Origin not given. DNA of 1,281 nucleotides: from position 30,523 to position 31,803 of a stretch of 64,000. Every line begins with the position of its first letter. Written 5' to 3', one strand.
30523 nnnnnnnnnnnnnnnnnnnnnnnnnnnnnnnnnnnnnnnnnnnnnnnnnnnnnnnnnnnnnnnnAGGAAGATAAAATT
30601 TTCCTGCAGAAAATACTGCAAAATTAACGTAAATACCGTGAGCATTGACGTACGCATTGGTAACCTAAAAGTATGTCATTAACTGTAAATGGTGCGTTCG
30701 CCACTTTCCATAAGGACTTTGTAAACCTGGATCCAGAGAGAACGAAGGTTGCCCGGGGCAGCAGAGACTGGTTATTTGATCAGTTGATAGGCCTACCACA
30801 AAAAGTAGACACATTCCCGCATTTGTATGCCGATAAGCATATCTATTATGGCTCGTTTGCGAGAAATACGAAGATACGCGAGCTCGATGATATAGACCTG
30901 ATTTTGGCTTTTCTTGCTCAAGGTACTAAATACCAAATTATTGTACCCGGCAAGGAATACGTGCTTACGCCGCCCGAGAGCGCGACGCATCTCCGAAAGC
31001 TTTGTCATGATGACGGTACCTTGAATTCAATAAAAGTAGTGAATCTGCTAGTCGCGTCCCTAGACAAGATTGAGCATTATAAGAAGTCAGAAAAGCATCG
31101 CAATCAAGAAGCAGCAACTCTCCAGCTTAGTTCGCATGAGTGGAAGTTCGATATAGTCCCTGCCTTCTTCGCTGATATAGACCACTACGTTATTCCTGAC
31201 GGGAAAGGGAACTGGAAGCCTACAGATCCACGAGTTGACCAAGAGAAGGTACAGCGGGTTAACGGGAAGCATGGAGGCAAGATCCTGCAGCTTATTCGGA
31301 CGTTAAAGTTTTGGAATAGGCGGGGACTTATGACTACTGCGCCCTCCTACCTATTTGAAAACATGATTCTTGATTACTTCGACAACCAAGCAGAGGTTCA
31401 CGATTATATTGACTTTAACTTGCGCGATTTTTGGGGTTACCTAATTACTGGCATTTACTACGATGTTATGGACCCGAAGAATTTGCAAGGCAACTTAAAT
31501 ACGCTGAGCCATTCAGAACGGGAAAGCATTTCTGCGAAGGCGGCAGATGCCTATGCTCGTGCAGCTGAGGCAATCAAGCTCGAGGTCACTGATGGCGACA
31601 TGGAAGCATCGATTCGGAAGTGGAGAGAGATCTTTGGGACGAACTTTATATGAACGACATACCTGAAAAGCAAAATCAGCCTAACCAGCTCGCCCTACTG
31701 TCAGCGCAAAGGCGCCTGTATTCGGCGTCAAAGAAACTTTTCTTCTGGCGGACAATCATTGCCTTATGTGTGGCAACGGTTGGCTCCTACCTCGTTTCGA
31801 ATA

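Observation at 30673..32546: SMODS nucleotidyltransferase with a translationally coupled 4-TM SLATT-like effector: a CBASS-like minimal signalling defence pair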

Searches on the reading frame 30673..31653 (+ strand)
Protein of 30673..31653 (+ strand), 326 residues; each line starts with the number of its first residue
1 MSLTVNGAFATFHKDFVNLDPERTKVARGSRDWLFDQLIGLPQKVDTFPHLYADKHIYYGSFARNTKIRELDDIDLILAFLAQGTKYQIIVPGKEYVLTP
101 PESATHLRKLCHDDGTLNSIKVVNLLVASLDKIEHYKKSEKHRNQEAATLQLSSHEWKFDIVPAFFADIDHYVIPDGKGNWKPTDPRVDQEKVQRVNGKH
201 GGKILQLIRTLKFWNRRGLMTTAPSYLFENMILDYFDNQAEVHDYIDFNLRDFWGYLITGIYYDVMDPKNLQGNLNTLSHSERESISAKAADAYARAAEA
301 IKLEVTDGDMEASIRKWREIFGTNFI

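Call 3: search_protein_families(library=pfam, proteins=[window:30673-31653:+], max_evalue=0.1)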
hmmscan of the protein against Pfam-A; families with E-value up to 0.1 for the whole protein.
window:30673-31653:+ (326 aa): 1 family
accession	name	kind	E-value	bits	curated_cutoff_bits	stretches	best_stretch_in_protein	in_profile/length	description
PF18144.7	SMODS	-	4.4e-13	50.2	26.5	2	128-197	98-164/164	Second Messenger Oligonucleotide or Dinucleotide Synthetase domain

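Call 4: search_protein_families(library=padloc, proteins=[window:30673-31653:+], max_evalue=0.1)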
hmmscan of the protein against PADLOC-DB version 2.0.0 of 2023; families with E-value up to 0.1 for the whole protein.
window:30673-31653:+ (326 aa): 28 families (the best 25 are shown)
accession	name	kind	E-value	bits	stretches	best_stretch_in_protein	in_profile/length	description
PDLC00802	Cyclase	-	4.7e-125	415.2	1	1-325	1-328/332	oligonucleotide-cyclase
PDLC00823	Cyclase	-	1.6e-41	140.8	2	131-325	90-281/285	oligonucleotide-cyclase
PDLC00809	Cyclase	-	4.7e-30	103.2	2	121-325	83-292/295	oligonucleotide-cyclase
PDLC00786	Cyclase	-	4e-26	90.1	2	155-325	122-291/293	oligonucleotide-cyclase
PDLC00814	Cyclase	-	1.2e-20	72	1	155-325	123-290/295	oligonucleotide-cyclase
PDLC00805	Cyclase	-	1.4e-20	72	1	112-325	104-313/314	oligonucleotide-cyclase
PDLC00776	Cyclase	-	3.6e-20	70.5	1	149-325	106-283/287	oligonucleotide-cyclase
PDLC00820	Cyclase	-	2.8e-19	67.6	2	121-325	88-275/324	oligonucleotide-cyclase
PDLC00796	Cyclase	-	3.4e-19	67.5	1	133-325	97-284/432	oligonucleotide-cyclase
PDLC00818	Cyclase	-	8.3e-19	66.3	2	156-325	131-292/322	oligonucleotide-cyclase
PDLC00769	Cyclase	-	1.5e-18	65.2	1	135-246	95-207/261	oligonucleotide-cyclase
PDLC00808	Cyclase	-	1.3e-13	49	3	121-258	93-237/325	oligonucleotide-cyclase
PDLC00792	Cyclase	-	3.6e-13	47.5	2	135-256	100-225/236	oligonucleotide-cyclase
PDLC00773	Cyclase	-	1.1e-12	46.2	1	121-325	90-294/334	oligonucleotide-cyclase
PDLC00803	Cyclase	-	1.8e-12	45.5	1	136-315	94-246/253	oligonucleotide-cyclase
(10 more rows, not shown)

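Call 7: find_encoding_contigs(protein=window:30673-31653:+, flank=10000, max_places=6)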
Protein window:30673-31653:+ (326 aa): 2 contigs read that carry it; 2 places shown.
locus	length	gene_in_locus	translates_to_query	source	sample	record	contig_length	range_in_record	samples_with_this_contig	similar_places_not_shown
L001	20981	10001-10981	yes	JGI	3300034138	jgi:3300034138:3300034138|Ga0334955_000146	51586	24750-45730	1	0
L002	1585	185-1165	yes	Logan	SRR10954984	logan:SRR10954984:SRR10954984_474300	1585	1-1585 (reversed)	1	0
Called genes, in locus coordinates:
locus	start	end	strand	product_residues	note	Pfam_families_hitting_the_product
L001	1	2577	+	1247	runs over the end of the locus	PF04997:RNA_pol_Rpb1_1, PF00623:RNA_pol_Rpb1_2, PF04983:RNA_pol_Rpb1_3, PF05000:RNA_pol_Rpb1_4 (weak), PF04998:RNA_pol_Rpb1_5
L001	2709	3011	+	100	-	-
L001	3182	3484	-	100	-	-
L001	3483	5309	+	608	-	PF01807:Zn_ribbon_DnaG, PF08275:DNAG_N, PF01751:Toprim, PF13155:Toprim_2, PF13362:Toprim_3 (weak), PF13662:Toprim_4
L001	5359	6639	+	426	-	PF03979:Sigma70_r1_1, PF00140:Sigma70_r1_2, PF04542:Sigma70_r2, PF04539:Sigma70_r3, PF04545:Sigma70_r4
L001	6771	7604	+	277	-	PF01555:N6_N4_Mtase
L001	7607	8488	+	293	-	PF04556:DpnII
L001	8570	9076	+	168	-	PF10881:DUF2726, PF18741:MTES_1575 (weak)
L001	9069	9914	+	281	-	-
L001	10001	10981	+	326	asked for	PF18144:SMODS (weak)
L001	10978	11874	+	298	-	PF18159:S_4TM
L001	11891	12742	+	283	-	PF25145:NfeD1b_N, PF01343:Peptidase_S49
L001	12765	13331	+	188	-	-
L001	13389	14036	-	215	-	-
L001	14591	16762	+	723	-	-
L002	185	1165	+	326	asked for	PF18144:SMODS (weak)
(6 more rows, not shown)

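Call 8: search_solved_structures(query=window:30673-31653:+, max_evalue=1, show_alignments=2)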
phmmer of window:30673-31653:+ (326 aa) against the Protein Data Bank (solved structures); distinct sequences matched with E-value up to 1: 8.
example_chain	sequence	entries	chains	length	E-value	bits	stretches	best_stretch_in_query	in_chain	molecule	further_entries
6p8u_A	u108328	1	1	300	1.4e-10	43.9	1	159-325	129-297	Nucleotidyltransferase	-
6p82_A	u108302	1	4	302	1.4e-10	43.9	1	159-325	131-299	Nucleotidyltransferase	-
6p8j_C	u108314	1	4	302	2.1e-09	40.1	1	159-325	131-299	Nucleotidyltransferase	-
9xzo_A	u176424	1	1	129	0.012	17.9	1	122-200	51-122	De novo protein M1X0B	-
7ljl_A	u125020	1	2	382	0.18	14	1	162-325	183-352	Cyclic AMP-AMP-GMP synthase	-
7d48_A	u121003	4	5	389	0.19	13.9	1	162-325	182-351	Cyclic AMP-AMP-GMP synthase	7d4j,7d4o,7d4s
7to3_C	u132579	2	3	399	0.2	13.8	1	162-325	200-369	Cyclic AMP-AMP-GMP synthase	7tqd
7d4u_A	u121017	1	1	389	0.2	13.8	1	162-325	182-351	Cyclic AMP-AMP-GMP synthase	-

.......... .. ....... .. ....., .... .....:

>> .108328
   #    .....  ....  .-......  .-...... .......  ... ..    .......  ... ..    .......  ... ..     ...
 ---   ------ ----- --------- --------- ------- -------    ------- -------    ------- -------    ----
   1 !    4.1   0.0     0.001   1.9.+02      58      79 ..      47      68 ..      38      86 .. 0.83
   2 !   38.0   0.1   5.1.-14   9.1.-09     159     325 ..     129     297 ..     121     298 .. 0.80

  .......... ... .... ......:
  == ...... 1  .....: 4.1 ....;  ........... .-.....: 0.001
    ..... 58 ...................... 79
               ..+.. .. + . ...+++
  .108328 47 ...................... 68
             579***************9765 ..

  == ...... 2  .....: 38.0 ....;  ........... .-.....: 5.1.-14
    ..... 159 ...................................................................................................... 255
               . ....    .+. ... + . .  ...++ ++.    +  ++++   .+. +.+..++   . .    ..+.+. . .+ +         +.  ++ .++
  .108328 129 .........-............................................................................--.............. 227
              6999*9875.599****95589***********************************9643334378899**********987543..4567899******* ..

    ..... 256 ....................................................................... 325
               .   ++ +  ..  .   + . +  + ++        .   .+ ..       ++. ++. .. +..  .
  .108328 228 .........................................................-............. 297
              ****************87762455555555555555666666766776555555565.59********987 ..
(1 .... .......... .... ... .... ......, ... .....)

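Call 10: find_homologous_proteins(query=window:30673-31653:+, max_evalue=0.00001)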
Query window:30673-31653:+ (326 aa): 1334 proteins with E <= 0.00001 among 2816 candidates; the best 120 are listed.
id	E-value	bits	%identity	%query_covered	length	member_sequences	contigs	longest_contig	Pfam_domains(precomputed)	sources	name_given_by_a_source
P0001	5.9e-222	753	100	100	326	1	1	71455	PF18144.8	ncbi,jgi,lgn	ncbi:MAG TPA: nucleotidyltransferase [Candidatus Paceibacterota bacterium]|jgi:hypothetical protein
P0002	1.1e-141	490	65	99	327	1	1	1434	PF18144.8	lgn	-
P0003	3.0e-140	485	65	100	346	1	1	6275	PF18144.8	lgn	-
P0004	3.1e-140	485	65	99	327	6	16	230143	PF18144.8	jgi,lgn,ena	jgi:predicted nucleotidyltransferase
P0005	6.7e-140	484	62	100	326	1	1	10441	PF18144.8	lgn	-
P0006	4.5e-139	481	64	100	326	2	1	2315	PF18144.8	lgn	-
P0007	1.8e-138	479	63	100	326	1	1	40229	PF18144.8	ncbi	ncbi:MAG: nucleotidyltransferase [Parcubacteria group bacterium]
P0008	3.7e-136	471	64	100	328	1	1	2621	PF18144.8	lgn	-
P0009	5.7e-135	468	61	100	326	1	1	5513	PF18144.8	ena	-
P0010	7.2e-135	467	63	100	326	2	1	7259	PF18144.8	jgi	jgi:hypothetical protein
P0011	1.2e-134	467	63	100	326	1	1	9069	PF18144.8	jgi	jgi:hypothetical protein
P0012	1.1e-133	463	63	100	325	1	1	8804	PF18144.8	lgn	-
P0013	4.7e-133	461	62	100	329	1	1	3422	PF18144.8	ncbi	-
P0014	5.3e-133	461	62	100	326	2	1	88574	PF18144.8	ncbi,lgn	-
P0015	1.0e-132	460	63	100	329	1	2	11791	PF18144.8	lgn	-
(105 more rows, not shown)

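Call 11: search_protein_families(library=ncbifam, proteins=[window:30673-31653:+], max_evalue=0.1)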
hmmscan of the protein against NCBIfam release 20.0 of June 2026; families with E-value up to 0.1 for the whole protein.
window:30673-31653:+ (326 aa): 3 families
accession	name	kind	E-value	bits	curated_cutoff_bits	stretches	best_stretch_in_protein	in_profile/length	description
NF041117.1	CBASS_cyclase_b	equivalog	4.9e-31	108.3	200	2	129-322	84-275/275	CBASS oligonucleotide cyclase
NF041116.1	CBASS_cyclase_a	equivalog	2.6e-16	59.6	200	3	122-258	89-232/317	CBASS oligonucleotide cyclase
NF041078.1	cGAS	equivalog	0.00064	18.9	150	1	136-325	160-338/339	CBASS cGAMP synthase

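Call 16: find_related_loci(query=A1, collection=genome_contigs, flank=6000)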
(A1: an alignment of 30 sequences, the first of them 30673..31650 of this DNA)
Query A1 (326 aa) in genome_contigs; peptide patterns used: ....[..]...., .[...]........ (x = any residue, [..] = any of these).
304 stretches matched a pattern; 282 encode a relative of the query (tblastn E <= 1e-3); the best 80 are kept; 80 distinct loci.
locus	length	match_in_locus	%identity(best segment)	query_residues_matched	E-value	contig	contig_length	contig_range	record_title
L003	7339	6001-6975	63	1-325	4e-144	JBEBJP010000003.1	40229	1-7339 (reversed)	MAG: Parcubacteria group bacterium isolate SF2_12 NODE_365_length_40229_cov_13.285696, whole genome shotgun sequence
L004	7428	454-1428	60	1-325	2e-134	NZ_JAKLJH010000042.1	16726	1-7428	MAG: Flavobacterium sp. isolate MAG.495 MAG.495-scaffold_2117, whole genome shotgun sequence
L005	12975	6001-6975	60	1-325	2e-134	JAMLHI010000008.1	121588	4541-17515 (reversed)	MAG: Chitinophagales bacterium isolate ACE_NR_BACT6 ACE_NR_BACT6_8, whole genome shotgun sequence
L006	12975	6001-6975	63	1-325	4e-134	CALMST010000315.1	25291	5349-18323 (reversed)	MAG TPA_asm: uncultured Ignavibacteria bacterium isolate SRR2107183_bin.48_CONCOCT_v1.1_MAG genome assembly, contig: ERZ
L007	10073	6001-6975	60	1-325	1e-131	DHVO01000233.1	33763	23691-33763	MAG TPA_asm: Bacteroidales bacterium UBA5206 UBA5206_contig_17336, whole genome shotgun sequence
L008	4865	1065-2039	60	1-325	7e-132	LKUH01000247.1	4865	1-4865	MAG: Candidatus Cloacimonas sp. SDB scaffold-2047, whole genome shotgun sequence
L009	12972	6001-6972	60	1-325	1e-128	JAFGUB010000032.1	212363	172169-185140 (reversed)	MAG: Campylobacterales bacterium isolate ZodW_maxbin.095 k87_13776479, whole genome shotgun sequence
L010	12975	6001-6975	58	1-325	3e-128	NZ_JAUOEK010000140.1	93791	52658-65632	Flavivirga aquimarina strain KCTC 52353 k141_40, whole genome shotgun sequence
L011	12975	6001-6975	58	1-325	2e-127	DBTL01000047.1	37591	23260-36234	MAG TPA_asm: Bacteroides sp. UBA1317 UBA1317_contig_1564, whole genome shotgun sequence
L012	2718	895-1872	57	1-325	2e-128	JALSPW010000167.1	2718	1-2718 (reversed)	MAG: Saprospiraceae bacterium isolate 356-284_metabat2_scaf2bin.098 356-284_scaffold_34428_c1, whole genome shotgun sequ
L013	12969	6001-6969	55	1-325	4e-116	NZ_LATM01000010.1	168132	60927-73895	Hymenobacter terrenus strain MIMtkLc17 scaffold10, whole genome shotgun sequence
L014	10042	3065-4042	56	1-325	3e-115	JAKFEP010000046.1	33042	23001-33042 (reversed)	MAG: Methylotenera sp. isolate LC076 contig-124_1139, whole genome shotgun sequence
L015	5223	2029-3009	56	1-325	3e-115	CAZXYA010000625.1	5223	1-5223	MAG TPA_asm: uncultured Saprospiraceae bacterium isolate SRP065251_co1_7 genome assembly, contig: NODE_12376_length_5223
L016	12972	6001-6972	53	1-325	3e-114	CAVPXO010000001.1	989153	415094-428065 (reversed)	MAG: uncultured delta proteobacterium isolate MFD01721.bin.1.130 genome assembly, contig: contig_11836, whole genome sho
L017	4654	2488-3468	53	1-325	2e-110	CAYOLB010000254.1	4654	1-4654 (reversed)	MAG TPA_asm: uncultured Atribacterota bacterium isolate SRP067234_co1_230 genome assembly, contig: k99_888399, whole gen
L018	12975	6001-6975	57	1-325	6e-122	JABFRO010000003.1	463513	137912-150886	MAG: Methylophilaceae bacterium isolate P-RSF-NP-02 c_000000007050, whole genome shotgun sequence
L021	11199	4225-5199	49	1-325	7e-105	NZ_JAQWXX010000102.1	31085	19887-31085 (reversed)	MAG: Algoriphagus sp. isolate cluster3_bin.40 k119_764977, whole genome shotgun sequence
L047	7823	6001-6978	46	1-325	9e-97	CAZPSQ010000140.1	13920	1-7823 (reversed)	MAG TPA_asm: uncultured Brevifollis sp. isolate SRP107338_co1_24 genome assembly, contig: NODE_4771_length_13920_cov_11.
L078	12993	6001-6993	45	1-325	6e-91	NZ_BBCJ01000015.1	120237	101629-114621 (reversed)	Geotalea toluenoxydans JCM 15764, whole genome shotgun sequence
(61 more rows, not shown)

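Call 19: search_protein_families(library=pfam, proteins=[L007:6993-7766:+, L009:6988-7890:+, L015:3037-3828:+, L018:6983-7762:+, L047:6986-7762:+, L078:7189-8127:+, L021:5220-6008:+, L003:6984-7331:+], max_evalue=0.01)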
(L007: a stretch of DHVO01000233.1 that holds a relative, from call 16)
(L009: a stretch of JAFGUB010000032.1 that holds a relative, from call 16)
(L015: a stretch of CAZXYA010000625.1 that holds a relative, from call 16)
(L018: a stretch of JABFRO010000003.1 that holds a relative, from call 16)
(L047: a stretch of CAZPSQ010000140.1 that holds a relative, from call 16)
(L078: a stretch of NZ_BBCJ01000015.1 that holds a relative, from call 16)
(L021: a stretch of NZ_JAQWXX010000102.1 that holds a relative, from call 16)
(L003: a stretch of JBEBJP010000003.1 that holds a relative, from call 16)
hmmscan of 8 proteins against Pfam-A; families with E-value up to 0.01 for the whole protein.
L007:6993-7766:+ (257 aa): 0 families

L009:6988-7890:+ (300 aa): 1 family
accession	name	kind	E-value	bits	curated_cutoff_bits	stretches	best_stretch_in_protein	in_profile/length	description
PF18159.6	S_4TM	-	3.3e-58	197.8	26.9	1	7-290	5-290/291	SMODS-associating 4TM effector domain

L015:3037-3828:+ (263 aa): 0 families

L018:6983-7762:+ (259 aa): 1 family
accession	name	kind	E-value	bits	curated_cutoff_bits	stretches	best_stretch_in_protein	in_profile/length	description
PF13664.11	DUF4149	-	0.00059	20.5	24.6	1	26-85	38-97/102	Domain of unknown function (DUF4149)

L047:6986-7762:+ (258 aa): 0 families

L078:7189-8127:+ (312 aa): 1 family
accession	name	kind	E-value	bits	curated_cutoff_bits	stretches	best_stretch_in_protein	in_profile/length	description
PF16872.10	putAbiC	-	2.9e-13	50.6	22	1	199-281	1-77/80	Putative phage abortive infection protein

L021:5220-6008:+ (262 aa): 0 families

L003:6984-7331:+ (116 aa): 1 family
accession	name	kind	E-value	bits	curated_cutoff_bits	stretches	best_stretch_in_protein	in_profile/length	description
PF18159.6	S_4TM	-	2.9e-30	106.1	26.9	1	2-115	1-114/291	SMODS-associating 4TM effector domain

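Call 25: search_protein_families(library=phrogs, proteins=[window:30673-31653:+], max_evalue=0.01)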
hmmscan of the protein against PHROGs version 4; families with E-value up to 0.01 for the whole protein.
window:30673-31653:+ (326 aa): 3 families
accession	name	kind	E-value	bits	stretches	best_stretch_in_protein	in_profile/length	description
phrog_18746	-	unknown function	2.4e-27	97.1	1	48-258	41-256/299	-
phrog_23526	-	unknown function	9.2e-13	49.3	1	134-281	95-241/270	-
phrog_17525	-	unknown function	6.2e-07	29.6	1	139-325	104-285/428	-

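Call 28: predict_structure(alignment_id=A1)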
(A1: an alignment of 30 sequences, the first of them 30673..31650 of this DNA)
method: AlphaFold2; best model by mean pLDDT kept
length: 326 residues; sequences in the alignment: 30
mean_pLDDT: 88.3   pTM: 0.86
mean pLDDT of the five models: 88.3, 87.5, 86.0, 84.2, 82.7
residues with pLDDT >= 90: 175; 70-90: 127; 50-70: 23; < 50: 1
segments of 3 or more residues with pLDDT < 50: none
pLDDT, mean of each block of 10 residues (from residue 1): 86 92 88 90 89 87 86 82 83 81 91 90 89 75 64 66 78 85 89 96 96 87 93 97 96 98 93 91 97 98 96 96 89
secondary structure, 60 per line:
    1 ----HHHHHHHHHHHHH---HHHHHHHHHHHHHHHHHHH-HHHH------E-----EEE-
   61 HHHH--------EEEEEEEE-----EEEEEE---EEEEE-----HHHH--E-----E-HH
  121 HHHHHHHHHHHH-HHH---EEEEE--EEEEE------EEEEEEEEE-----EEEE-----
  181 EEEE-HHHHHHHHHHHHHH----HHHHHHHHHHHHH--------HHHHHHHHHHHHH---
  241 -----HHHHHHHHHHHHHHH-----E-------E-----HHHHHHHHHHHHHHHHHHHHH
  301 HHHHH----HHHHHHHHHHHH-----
elements in order: H5-17 H21-39 H41-44 E57-59 H61-64 E73-80 E86-91 E95-99 H105-108 H119-132 E140-144 E147-151 E158-166 E172-175 E181-184 H186-199 H204-216 H225-237 H246-260 H280-305 H310-321

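Call 31: fold_search(model_id=the predicted structure, library=pdb)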
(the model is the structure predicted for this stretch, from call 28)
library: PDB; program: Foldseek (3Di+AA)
matches with E <= 10: 468; with E <= 0.001: 313
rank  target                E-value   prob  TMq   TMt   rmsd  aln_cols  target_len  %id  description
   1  6p82_A                1.1e-18  1.00  0.70  0.76   4.3       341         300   21  Structure of P. aeruginosa ATCC27853 CdnD, Apo form 1 (released 2019-12-25)
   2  6p82_D                4.1e-18  1.00  0.73  0.78   4.0       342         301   21  Structure of P. aeruginosa ATCC27853 CdnD, Apo form 1 (released 2019-12-25)
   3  6p82_B                5.1e-18  1.00  0.73  0.78   3.9       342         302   21  Structure of P. aeruginosa ATCC27853 CdnD, Apo form 1 (released 2019-12-25)
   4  6p8u_A                6.3e-18  1.00  0.67  0.72   4.7       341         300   21  Structure of P. aeruginosa ATCC27853 CdnD:HORMA2:Peptide 1 complex (released 2019-12-25)
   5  6p8j_A                1.1e-16  1.00  0.70  0.75   4.3       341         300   20  Structure of P. aeruginosa ATCC27853 CdnD D62N/D64N mutant bound to ATP (released 2019-12-25)
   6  6p8v_G                1.0e-13  1.00  0.74  0.75   4.3       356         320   17  Structure of E. coli MS115-1 HORMA:CdnC:Trip13 complex (released 2019-12-25)
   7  6u7b_A                3.6e-13  1.00  0.73  0.75   4.4       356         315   17  Structure of E. coli MS115-1 CdnC:HORMA-deltaN complex (released 2019-12-25)
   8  6p80                  3.6e-13  1.00  0.73  0.74   4.5       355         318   18  Structure of E. coli MS115-1 CdnC + ATP (released 2019-12-25)
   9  7ljo                  5.4e-11  1.00  0.69  0.77   4.4       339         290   16  Structure of the Bacteroides fragilis CD-NTase CdnB in complex with ADP (released 2021-06-02)
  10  4nxt_D                6.7e-11  1.00  0.69  0.69   4.1       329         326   14  Crystal structure of the cytosolic domain of human MiD51 (released 2013-12-25)
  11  7d48                  1.9e-10  1.00  0.67  0.62   6.4       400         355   15  apo-form cyclic trinucleotide synthase CdnD (released 2021-03-17)
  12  4nxt_A                3.4e-10  1.00  0.68  0.66   4.5       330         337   12  Crystal structure of the cytosolic domain of human MiD51 (released 2013-12-25)
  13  7ljm_B                3.5e-10  1.00  0.72  0.69   5.2       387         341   16  Structure of the Salmonella enterica CD-NTase CdnD in complex with GTP (released 2021-06-02)
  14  7ljl_B                3.5e-10  1.00  0.70  0.66   4.9       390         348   15  Structure of the Enterobacter cloacae CD-NTase CdnD in complex with ATP (released 2021-06-02)
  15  7d4o_A                3.5e-10  1.00  0.70  0.66   4.6       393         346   15  cyclic trinucleotide synthase CdnD in complex with ATP and ADP (released 2021-03-17)
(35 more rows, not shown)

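Call 47: find_encoding_contigs(protein=P0014, flank=6000, max_places=2)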
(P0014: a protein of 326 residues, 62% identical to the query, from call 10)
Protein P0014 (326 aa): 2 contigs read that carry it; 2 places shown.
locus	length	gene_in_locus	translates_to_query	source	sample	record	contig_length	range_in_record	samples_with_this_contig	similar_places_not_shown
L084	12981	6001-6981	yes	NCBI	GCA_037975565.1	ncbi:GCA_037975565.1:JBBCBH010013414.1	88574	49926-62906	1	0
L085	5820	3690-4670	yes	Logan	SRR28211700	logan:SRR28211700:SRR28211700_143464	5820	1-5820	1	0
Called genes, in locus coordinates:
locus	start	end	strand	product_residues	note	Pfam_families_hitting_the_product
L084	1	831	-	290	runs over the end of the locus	-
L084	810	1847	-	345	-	-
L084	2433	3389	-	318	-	-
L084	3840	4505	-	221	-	PF00753:Lactamase_B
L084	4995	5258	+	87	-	-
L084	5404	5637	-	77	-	-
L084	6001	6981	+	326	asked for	PF18144:SMODS (faint)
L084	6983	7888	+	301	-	PF18159:S_4TM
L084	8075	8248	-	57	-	-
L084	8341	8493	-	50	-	-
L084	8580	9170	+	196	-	-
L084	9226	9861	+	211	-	-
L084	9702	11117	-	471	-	PF00239:Resolvase, PF07508:Recombinase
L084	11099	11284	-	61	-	PF00239:Resolvase (weak)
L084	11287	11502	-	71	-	-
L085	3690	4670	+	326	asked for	PF18144:SMODS (faint)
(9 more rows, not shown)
